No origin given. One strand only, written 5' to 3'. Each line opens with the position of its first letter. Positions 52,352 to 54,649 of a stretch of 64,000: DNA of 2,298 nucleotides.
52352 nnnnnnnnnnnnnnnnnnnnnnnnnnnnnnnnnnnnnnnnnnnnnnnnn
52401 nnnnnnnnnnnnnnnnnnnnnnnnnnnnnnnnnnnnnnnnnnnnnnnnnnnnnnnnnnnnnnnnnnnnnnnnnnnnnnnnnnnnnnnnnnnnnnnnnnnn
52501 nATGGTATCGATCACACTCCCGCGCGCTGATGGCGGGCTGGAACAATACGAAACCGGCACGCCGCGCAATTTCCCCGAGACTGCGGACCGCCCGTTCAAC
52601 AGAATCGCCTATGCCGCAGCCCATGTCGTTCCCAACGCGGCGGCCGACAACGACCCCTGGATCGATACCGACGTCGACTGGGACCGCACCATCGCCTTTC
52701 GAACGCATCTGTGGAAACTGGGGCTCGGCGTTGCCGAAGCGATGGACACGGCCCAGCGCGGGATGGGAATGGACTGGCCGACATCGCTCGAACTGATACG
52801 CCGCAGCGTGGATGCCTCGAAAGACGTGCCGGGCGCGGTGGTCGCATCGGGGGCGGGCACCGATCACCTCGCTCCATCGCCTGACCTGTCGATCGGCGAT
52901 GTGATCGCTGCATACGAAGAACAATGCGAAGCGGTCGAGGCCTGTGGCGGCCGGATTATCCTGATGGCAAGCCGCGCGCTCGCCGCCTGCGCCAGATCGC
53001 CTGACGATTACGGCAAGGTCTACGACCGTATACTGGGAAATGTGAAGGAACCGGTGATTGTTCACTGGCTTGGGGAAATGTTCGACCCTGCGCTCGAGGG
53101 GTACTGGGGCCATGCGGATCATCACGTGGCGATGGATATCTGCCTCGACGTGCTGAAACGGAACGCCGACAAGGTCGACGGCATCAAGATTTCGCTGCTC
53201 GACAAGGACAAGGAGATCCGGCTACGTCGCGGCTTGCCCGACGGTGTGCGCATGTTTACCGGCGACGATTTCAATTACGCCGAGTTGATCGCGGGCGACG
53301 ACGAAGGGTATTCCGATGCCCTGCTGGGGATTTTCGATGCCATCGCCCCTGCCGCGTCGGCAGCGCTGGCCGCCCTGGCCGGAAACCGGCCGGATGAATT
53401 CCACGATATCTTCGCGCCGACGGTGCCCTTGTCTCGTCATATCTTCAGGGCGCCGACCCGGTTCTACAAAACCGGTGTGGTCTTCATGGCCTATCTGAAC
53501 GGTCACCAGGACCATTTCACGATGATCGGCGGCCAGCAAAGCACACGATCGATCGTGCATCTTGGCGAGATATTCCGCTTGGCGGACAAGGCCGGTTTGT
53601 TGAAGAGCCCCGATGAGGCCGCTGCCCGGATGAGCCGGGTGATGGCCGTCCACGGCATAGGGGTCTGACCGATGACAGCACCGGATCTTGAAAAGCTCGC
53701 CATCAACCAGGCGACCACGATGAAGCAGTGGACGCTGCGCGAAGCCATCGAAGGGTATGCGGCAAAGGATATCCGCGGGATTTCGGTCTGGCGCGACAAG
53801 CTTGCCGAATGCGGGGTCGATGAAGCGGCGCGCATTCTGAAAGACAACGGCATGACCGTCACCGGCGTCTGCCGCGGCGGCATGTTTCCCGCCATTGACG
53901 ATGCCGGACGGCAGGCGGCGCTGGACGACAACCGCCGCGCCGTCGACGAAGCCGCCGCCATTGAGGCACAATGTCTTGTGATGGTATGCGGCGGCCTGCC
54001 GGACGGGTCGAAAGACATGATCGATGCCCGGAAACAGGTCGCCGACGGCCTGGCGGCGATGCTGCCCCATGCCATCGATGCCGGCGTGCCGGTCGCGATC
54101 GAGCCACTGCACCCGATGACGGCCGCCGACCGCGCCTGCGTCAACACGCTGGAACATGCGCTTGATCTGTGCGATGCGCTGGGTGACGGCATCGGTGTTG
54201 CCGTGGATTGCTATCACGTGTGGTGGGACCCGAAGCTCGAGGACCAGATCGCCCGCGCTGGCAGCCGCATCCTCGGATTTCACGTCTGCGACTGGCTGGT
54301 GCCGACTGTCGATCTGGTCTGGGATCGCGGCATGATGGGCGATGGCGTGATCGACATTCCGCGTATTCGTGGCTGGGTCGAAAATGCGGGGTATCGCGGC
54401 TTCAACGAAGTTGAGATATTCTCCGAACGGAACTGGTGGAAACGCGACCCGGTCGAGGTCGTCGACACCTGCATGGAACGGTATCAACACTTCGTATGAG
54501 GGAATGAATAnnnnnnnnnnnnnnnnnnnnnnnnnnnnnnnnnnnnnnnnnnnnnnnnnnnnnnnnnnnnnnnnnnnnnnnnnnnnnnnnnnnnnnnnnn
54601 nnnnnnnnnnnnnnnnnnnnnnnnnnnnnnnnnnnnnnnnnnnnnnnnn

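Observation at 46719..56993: TetR-linked catabolic/uptake cluster of unknown substrate with an unusual enzyme mix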

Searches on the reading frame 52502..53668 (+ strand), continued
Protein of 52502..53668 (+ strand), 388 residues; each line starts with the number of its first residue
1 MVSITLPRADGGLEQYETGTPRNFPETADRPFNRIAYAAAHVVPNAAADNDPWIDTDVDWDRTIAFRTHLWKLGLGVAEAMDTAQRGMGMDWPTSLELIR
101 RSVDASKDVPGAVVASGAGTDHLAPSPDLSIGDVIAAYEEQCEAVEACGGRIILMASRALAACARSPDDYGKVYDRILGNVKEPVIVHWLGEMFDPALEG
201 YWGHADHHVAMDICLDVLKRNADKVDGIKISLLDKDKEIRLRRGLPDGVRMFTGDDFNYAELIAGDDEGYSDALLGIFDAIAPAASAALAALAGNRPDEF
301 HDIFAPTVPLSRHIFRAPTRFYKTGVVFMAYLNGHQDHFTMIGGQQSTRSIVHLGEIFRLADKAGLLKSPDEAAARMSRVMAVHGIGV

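Call 93: search_protein_families(library=ncbifam, proteins=[L017:7681-8769:+, L025:5269-6309:+, L045:2960-3853:+, L019:17033-18058:-, L081:12855-13817:+, L004:5363-6118:+, L056:5768-7066:+, L057:9004-10431:+, L004:12192-13022:+], max_evalue=0.000001)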
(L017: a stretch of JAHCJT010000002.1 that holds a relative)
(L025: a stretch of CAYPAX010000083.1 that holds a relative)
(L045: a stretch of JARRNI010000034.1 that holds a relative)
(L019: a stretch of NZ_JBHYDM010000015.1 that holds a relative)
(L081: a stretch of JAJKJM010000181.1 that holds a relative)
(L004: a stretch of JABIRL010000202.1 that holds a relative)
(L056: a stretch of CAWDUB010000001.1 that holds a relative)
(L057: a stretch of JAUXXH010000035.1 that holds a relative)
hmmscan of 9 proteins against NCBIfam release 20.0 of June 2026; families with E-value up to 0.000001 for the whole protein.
L017:7681-8769:+ (362 aa): 0 families

L025:5269-6309:+ (346 aa): 0 families

L045:2960-3853:+ (297 aa): 0 families

L019:17033-18058:- (341 aa): 4 families
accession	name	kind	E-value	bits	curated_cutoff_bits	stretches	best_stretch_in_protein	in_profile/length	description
TIGR04380.1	myo_inos_iolG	equivalog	8.3e-22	77.5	355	1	8-217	3-230/330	inositol 2-dehydrogenase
NF040723.1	UDP-GlcNAcDh_Arch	equivalog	3.1e-19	69.6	450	1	12-258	6-246/302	UDP-N-acetylglucosamine 3-dehydrogenase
NF058561.1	BT_2158_fam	equivalog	1.8e-08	33.4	750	1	56-147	91-182/487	glycoside 3-dehydrogenase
NF052479.1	LevoglcsnDh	equivalog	4.2e-07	29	650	0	61-145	73-157/386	levoglucosan dehydrogenase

L081:12855-13817:+ (320 aa): 8 families
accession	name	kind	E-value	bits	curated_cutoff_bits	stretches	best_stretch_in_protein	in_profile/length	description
NF043037.1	ThreonDh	equivalog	4e-48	164.3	350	1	28-309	3-286/297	L-threonate dehydrogenase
TIGR01505.1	tartro_sem_red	equivalog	9e-48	163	340.75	1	30-311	2-284/291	2-hydroxy-3-oxopropionate reductase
NF008592.0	PRK11559.1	equivalog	1.3e-46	159.2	397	1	29-308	4-284/296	2-hydroxy-3-oxopropionate reductase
TIGR01692.1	HIBADH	equivalog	4.8e-36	124.6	291.6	1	33-311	2-288/288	3-hydroxyisobutyrate dehydrogenase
NF012005.0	PRK15461.1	equivalog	4.1e-34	118.1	348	1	29-313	3-289/298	sulfolactaldehyde 3-reductase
NF011633.0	PRK15059.1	equivalog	9.2e-29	100.5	451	1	30-310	3-283/292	2-hydroxy-3-oxopropionate reductase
NF007161.0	PRK09599.1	subfamily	2e-14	53.5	271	1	30-214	3-191/302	NADP-dependent phosphogluconate dehydrogenase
TIGR00872.1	gnd_rel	equivalog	1.5e-10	40.8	297.2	1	30-214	3-189/299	phosphogluconate dehydrogenase (NAD(+)-dependent, decarboxylating)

L004:5363-6118:+ (251 aa): 1 family
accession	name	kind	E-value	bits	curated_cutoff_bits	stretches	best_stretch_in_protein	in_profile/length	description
NF052437.1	MPhHdxlPhnYGIM8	equivalog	1.9e-12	47.2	500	1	6-229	3-213/260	methylphosphonate hydroxylase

L056:5768-7066:+ (432 aa): 16 families
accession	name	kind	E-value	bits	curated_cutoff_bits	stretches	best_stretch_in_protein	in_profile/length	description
TIGR02534.1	mucon_cyclo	subfamily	1.8e-42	145.7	334.95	1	59-413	4-358/368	muconate/chloromuconate family cycloisomerase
NF043002.1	HProlDhtase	equivalog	2.7e-30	105.5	500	1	83-410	34-352/366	cis-3-hydroxy-L-proline dehydratase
TIGR01928.1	menC_lowGC_arch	equivalog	6.6e-28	97.7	200.65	1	79-374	20-305/325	o-succinylbenzoate synthase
NF047820.1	TalGalacDh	equivalog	7e-21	74.5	500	1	117-416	68-360/371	L-talarate/galactarate dehydratase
NF042940.1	racemase_DgcA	equivalog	6.9e-19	68.2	400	1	65-365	7-284/323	N-acetyl-D-Glu racemase DgcA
NF010624.0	PRK14017.1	equivalog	2.5e-18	66.4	311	1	71-421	5-361/382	galactonate dehydratase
NF043051.1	ManoateDhtManD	equivalog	3.8e-18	65.5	550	1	76-265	11-194/403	D-mannonate dehydratase ManD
NF041118.1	A_G_epim_Thtga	equivalog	1.3e-17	63.9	500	1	83-370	32-310/341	L-Ala-D/L-Glu epimerase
NF011654.0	PRK15072.1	subfamily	2.6e-16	59.5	430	1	76-265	11-195/404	D-galactonate dehydratase family protein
NF040866.1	AraD_Arch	equivalog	5.9e-15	55.1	650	1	88-416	40-365/372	arabinonate dehydratase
NF011968.0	PRK15440.1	equivalog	3.6e-14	52.5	393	1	82-350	59-319/395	L-rhamnonate dehydratase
NF040790.2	glucon_galact_dh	equivalog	5.1e-13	48.6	750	0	82-189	25-127/390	bifunctional D-gluconate/D-galactonate dehydratase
TIGR01927.1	menC_gam_Gplu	equivalog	2.4e-11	43.5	130.55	1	79-343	20-253/307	o-succinylbenzoate synthase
NF002739.0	PRK02714.1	equivalog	1.9e-09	37.4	259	0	188-347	109-268/320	o-succinylbenzoate synthase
NF011708.0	PRK15129.1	equivalog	5.2e-09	35.6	343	1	155-349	87-273/321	L-Ala-D/L-Glu epimerase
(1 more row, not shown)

L057:9004-10431:+ (475 aa): 0 families

L004:12192-13022:+ (276 aa): 6 families
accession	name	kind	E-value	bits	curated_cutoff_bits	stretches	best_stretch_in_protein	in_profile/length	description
NF041099.2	keto_glucon_epim_IolO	equivalog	1.3e-21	77.1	300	1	20-266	28-263/269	5-keto-L-gluconate epimerase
NF051856.1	PsicseEpim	equivalog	6.6e-20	72.1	300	1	22-250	25-246/287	D-psicose 3-epimerase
TIGR03234.1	OH-pyruv-isom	equivalog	1.2e-15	57.5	353.45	1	126-257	117-245/254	hydroxypyruvate isomerase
NF043033.1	OxoTetrIsom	equivalog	7.8e-09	35.6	325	1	132-248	120-236/251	2-oxo-tetronate isomerase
NF007360.0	PRK09856.1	equivalog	2.1e-07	30.8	305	1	82-255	81-255/276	fructoselysine 3-epimerase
NF009689.0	PRK13210.1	subfamily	3.7e-07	29.6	200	0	49-248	55-255/286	L-ribulose-5-phosphate 3-epimerase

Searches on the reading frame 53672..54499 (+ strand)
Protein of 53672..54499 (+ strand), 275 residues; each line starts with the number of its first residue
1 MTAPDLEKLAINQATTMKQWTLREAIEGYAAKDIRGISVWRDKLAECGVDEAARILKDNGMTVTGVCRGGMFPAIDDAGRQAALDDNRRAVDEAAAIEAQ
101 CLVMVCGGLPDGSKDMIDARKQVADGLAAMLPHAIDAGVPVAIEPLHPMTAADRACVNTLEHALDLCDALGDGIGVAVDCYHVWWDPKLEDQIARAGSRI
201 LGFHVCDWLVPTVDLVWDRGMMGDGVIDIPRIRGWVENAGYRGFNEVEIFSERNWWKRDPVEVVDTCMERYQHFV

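Call 4: search_protein_families(library=pfam, proteins=[window:53672-54499:+])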
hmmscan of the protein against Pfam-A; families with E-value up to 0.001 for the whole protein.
window:53672-54499:+ (275 aa): 1 family
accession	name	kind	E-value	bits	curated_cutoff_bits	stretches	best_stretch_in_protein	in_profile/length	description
PF01261.30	AP_endonuc_2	-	1.9e-37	129.7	31.1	1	40-257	21-240/249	Xylose isomerase-like TIM barrel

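Call 5: search_protein_families(library=ncbifam, proteins=[window:53672-54499:+])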
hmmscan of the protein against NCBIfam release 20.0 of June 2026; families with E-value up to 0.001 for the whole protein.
window:53672-54499:+ (275 aa): 1 family
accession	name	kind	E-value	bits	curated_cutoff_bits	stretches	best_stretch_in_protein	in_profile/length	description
NF041099.2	keto_glucon_epim_IolO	equivalog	1.3e-08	34.5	300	1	49-250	50-247/269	5-keto-L-gluconate epimerase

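Call 39: search_solved_structures(query=window:53672-54499:+, max_evalue=0.001)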
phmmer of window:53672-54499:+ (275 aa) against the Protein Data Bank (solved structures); distinct sequences matched with E-value up to 0.001: 4.
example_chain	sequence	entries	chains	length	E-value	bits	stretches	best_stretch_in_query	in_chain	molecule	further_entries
3ju2_A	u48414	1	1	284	8.7e-105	353.5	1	6-273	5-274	uncharacterized protein SMc04130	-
3qc0_A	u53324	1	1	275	1.1e-104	353.1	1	6-273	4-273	sugar isomerase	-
7vpf_A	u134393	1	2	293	8.6e-82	278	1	5-272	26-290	Xylose isomerase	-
1i60_A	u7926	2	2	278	6.2e-05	25.8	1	8-267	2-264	IOLI PROTEIN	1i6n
